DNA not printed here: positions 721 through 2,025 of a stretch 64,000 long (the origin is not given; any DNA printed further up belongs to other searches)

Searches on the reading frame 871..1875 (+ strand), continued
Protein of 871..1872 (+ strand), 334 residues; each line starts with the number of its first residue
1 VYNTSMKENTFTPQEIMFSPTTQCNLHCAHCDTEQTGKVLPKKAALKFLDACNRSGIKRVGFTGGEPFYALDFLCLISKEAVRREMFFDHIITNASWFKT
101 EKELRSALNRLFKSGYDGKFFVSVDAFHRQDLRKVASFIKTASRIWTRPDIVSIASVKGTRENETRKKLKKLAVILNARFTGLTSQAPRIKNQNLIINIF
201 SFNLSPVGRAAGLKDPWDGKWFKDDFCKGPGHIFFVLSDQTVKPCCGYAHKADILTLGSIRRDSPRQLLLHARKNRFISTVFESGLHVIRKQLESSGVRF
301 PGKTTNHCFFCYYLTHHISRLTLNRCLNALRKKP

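Call 31: find_homologous_proteins(query=L014:260-1609:-, max_evalue=1e-40)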
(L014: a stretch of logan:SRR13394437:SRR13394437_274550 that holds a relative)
Query L014:260-1609:- (450 aa): 7472 proteins with E <= 1e-40 among 8000 candidates; the best 120 are listed.
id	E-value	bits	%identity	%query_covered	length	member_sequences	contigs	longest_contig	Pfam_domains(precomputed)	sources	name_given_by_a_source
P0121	1.2e-291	984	100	100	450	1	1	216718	PF08447.19,PF13426.14,PF13188.14,PF08448.17,PF02518.32,PF00512.32,PF00989.32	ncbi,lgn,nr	ncbi:MAG: PAS domain-containing protein [Candidatus Omnitrophica bacterium]|nr:PAS domain-containing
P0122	9.4e-204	695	71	100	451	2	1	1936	PF08447.19,PF13426.14,PF13188.14,PF08448.17,PF02518.32,PF00512.32,PF00989.32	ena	-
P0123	7.2e-183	626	69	92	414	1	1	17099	PF08447.19,PF13426.14,PF13188.14,PF08448.17,PF02518.32,PF00512.32,PF00989.32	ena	-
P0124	2.8e-180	618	67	94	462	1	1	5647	PF08447.19,PF13426.14,PF13188.14,PF08448.17,PF02518.32,PF00512.32,PF00989.32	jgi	jgi:two-component system sensor kinase FixL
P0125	1.5e-177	609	68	92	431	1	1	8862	PF08447.19,PF13426.14,PF13188.14,PF08448.17,PF02518.32,PF00512.32,PF00989.32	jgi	-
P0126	2.9e-177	608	69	90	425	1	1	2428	PF08447.19,PF13426.14,PF13188.14,PF08448.17,PF02518.32,PF00512.32,PF00989.32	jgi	jgi:PAS domain S-box-containing protein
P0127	1.3e-176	606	67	92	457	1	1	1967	PF08447.19,PF13426.14,PF13188.14,PF08448.17,PF02518.32,PF00512.32,PF00989.32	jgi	jgi:two-component system sensor kinase FixL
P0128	2.1e-175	601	66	94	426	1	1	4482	PF08447.19,PF13426.14,PF13188.14,PF08448.17,PF02518.32,PF00512.32,PF00989.32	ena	-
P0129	6.2e-174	597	69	90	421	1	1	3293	PF08447.19,PF13426.14,PF13188.14,PF08448.17,PF02518.32,PF00512.32,PF00989.32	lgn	-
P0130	9.1e-174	596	65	93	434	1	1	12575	PF08447.19,PF13426.14,PF08448.17,PF02518.32,PF00512.32,PF00989.32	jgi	jgi:PAS domain S-box-containing protein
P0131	1.4e-173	595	67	90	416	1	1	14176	PF08447.19,PF13426.14,PF13188.14,PF08448.17,PF02518.32,PF00512.32,PF00989.32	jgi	jgi:PAS domain S-box-containing protein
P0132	1.9e-173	595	66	95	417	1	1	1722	PF08447.19,PF13426.14,PF13188.14,PF08448.17,PF02518.32,PF00512.32,PF00989.32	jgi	jgi:two-component system sensor kinase FixL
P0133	2.6e-172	591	64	93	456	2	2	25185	PF08447.19,PF13426.14,PF13188.14,PF08448.17,PF02518.32,PF00512.32,PF00989.32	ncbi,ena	-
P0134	3.3e-172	591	65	92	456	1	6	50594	PF08447.19,PF13426.14,PF08448.17,PF02518.32,PF00512.32,PF00989.32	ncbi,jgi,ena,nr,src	ncbi:MAG: hypothetical protein A2539_08365 [Elusimicrobia bacterium RIFOXYD2_FULL_34_15]|nr:MAG: hyp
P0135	4.2e-172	591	65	93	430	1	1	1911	PF08447.19,PF13426.14,PF13188.14,PF08448.17,PF02518.32,PF00512.32,PF00989.32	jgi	jgi:two-component system, LuxR family, sensor kinase FixL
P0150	8.1e-169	580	61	100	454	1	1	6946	PF08447.19,PF13426.14,PF13188.14,PF08448.17,PF02518.32,PF00512.32,PF00989.32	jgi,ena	-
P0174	2.2e-166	572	60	100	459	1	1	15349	PF08447.19,PF13426.14,PF08448.17,PF02518.32,PF00512.32,PF00989.32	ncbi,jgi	ncbi:MAG: ATP-binding protein [Candidatus Omnitrophota bacterium]|jgi:PAS domain S-box-containing pr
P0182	3.5e-165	568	71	82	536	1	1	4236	PF08447.19,PF13426.14,PF13188.14,PF12860.14,PF24820.2,PF08448.17,PF02518.32,PF00512.32,PF00989.32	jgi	jgi:PAS domain S-box-containing protein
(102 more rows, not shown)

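Call 32: find_encoding_contigs(protein=P0121, flank=10000, max_places=3)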
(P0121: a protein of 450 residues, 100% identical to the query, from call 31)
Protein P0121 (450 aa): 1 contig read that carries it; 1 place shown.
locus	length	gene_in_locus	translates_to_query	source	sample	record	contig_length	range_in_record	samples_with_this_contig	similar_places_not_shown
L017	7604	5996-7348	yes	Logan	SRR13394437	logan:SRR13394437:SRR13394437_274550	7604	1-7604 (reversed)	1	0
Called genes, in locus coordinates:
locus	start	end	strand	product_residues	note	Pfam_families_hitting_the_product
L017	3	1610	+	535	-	?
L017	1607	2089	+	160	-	PF01243:PNPOx_N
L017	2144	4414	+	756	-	PF04945:YHS, PF19335:HMBD, PF00122:E1-E2_ATPase, PF00702:Hydrolase, PF08282:Hydrolase_3 (weak)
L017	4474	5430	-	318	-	PF04055:Radical_SAM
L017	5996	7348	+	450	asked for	PF00989:PAS, PF08448:PAS_4 (faint), PF13188:PAS_8 (weak), PF13426:PAS_9, PF08447:PAS_3, PF00512:HisKA, PF02518:HATPase_c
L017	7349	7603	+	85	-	?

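Call 33: find_encoding_contigs(protein=P0122, flank=3000, max_places=3)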
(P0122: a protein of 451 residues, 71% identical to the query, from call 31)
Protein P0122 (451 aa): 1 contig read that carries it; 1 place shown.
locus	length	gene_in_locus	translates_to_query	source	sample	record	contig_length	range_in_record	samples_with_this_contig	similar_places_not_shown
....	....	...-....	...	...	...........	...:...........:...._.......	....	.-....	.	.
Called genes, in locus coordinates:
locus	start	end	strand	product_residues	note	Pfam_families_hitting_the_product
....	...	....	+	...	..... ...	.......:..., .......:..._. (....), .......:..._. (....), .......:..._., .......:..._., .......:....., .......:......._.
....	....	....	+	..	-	?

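Call 34: find_encoding_contigs(protein=P0123, flank=3000, max_places=3)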
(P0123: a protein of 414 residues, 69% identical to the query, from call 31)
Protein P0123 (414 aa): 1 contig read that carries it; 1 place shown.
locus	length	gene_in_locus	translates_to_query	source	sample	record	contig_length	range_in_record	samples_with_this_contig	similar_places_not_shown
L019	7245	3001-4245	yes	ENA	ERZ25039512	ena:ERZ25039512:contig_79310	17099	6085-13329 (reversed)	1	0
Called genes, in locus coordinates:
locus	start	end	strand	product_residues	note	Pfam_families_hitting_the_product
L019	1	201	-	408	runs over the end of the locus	PF01553:Acyltransferase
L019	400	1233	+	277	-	PF01734:Patatin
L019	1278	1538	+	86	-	-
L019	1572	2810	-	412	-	PF00109:ketoacyl-synt, PF02801:Ketoacyl-synt_C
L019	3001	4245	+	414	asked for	PF00989:PAS, PF08448:PAS_4, PF13188:PAS_8 (weak), PF13426:PAS_9, PF08447:PAS_3, PF00512:HisKA, PF02518:HATPase_c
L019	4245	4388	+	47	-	-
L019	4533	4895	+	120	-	PF00196:GerE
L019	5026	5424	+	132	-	PF00072:Response_reg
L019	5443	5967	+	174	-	PF20125:DUF6515 (weak)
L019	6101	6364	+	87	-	PF04226:Transgly_assoc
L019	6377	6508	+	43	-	-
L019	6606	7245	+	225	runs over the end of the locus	PF05552:MS_channel_1st_1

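Call 54: find_encoding_contigs(protein=P0002, flank=3000, max_places=3)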
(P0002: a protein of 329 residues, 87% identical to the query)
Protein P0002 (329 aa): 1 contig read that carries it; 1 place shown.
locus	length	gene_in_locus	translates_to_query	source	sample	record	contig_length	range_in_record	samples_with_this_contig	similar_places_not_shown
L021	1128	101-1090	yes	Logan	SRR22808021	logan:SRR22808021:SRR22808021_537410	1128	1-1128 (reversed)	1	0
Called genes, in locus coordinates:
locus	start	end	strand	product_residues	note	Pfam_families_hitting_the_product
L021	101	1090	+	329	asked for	PF04055:Radical_SAM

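Call 73: find_encoding_contigs(protein=P0150, flank=2500, max_places=2)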
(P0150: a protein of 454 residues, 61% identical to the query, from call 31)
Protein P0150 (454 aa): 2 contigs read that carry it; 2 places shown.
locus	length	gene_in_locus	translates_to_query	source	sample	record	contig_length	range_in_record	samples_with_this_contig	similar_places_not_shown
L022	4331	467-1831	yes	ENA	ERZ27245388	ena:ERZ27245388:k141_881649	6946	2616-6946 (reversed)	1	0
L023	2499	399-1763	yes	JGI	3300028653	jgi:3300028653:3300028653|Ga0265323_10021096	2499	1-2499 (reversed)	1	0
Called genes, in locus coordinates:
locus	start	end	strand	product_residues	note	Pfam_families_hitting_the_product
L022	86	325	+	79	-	PF00313:CSD (weak)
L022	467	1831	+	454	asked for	PF00989:PAS, PF08448:PAS_4, PF13188:PAS_8 (weak), PF13426:PAS_9, PF08447:PAS_3, PF00512:HisKA, PF02518:HATPase_c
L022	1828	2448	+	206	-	PF00072:Response_reg, PF00196:GerE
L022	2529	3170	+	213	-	PF01569:PAP2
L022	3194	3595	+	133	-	PF04138:GtrA_DPMS_TM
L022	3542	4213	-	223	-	PF01569:PAP2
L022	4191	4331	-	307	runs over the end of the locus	PF00781:DAGK_cat, PF19279:YegS_C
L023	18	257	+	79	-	PF00313:CSD (weak)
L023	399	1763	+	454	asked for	PF00989:PAS, PF08448:PAS_4, PF13188:PAS_8 (weak), PF13426:PAS_9, PF08447:PAS_3, PF00512:HisKA, PF02518:HATPase_c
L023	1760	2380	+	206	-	PF00072:Response_reg, PF00196:GerE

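Call 74: find_encoding_contigs(protein=P0174, flank=2500, max_places=2)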
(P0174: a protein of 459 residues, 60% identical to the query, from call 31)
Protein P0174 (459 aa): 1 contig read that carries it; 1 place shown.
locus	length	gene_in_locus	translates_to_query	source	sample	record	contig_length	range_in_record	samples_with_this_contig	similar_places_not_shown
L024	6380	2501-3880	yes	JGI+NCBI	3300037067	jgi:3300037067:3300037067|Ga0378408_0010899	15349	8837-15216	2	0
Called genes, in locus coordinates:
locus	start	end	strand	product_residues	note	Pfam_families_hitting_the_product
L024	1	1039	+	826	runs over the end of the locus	PF00343:Phosphorylase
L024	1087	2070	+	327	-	PF00072:Response_reg, PF00512:HisKA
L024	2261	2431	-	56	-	-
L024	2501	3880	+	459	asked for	PF00989:PAS, PF08448:PAS_4 (weak), PF13426:PAS_9, PF08447:PAS_3, PF00512:HisKA, PF02518:HATPase_c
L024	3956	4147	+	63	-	PF00196:GerE (weak)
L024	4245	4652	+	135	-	PF00072:Response_reg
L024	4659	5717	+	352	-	PF00989:PAS, PF13188:PAS_8, PF13426:PAS_9, PF07536:HWE_HK (weak), PF07568:HisKA_2, PF02518:HATPase_c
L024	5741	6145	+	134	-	PF00072:Response_reg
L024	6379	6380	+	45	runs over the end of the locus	?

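Call 80: search_solved_structures(query=window:886-1872:+, max_evalue=0.001)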
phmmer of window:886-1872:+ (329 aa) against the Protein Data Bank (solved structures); distinct sequences matched with E-value up to 0.001: 9.
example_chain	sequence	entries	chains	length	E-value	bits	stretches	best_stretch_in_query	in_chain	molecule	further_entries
5vsl_A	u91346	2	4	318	1.5e-05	27.6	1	6-64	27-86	Radical S-adenosyl methionine domain-containing protein 2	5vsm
6q2p_A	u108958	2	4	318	1.5e-05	27.6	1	6-64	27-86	Radical S-adenosyl methionine domain-containing protein 2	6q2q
7n7h_A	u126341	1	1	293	3.8e-05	26.3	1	8-64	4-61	VIPERIN-LIKE ENZYME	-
9dfu_A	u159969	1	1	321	0.00012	24.7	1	8-97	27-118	Radical SAM core domain-containing protein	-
9dfn_A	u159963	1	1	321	0.00014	24.4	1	8-97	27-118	Radical SAM core domain-containing protein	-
6b4c_A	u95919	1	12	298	0.00055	22.5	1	8-95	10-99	Viperin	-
9dgw_A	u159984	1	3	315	0.00063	22.3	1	8-95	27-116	Radical SAM core domain-containing protein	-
9dfw_A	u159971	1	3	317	0.00064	22.3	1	8-95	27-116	Radical SAM core domain-containing protein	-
7n7i_A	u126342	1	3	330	0.00066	22.2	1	8-95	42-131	Viperin-like enzyme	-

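Call 84: find_encoding_contigs(protein=P0182, flank=2500, max_places=2)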
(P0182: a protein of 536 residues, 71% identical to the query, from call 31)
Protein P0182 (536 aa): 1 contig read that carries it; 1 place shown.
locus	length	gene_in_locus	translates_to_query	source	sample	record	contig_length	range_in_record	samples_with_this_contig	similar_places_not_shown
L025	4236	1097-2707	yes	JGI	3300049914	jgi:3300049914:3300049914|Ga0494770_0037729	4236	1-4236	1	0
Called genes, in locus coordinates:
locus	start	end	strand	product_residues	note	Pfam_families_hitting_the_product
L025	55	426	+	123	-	PF06745:ATPase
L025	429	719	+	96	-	PF07689:KaiB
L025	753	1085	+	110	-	PF07689:KaiB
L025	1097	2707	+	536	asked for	PF00989:PAS, PF08448:PAS_4 (weak), PF13426:PAS_9, PF00989:PAS, PF13426:PAS_9, PF08447:PAS_3, PF00512:HisKA, PF02518:HATPase_c, +4 more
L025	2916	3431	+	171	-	PF00072:Response_reg, PF00196:GerE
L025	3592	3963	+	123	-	-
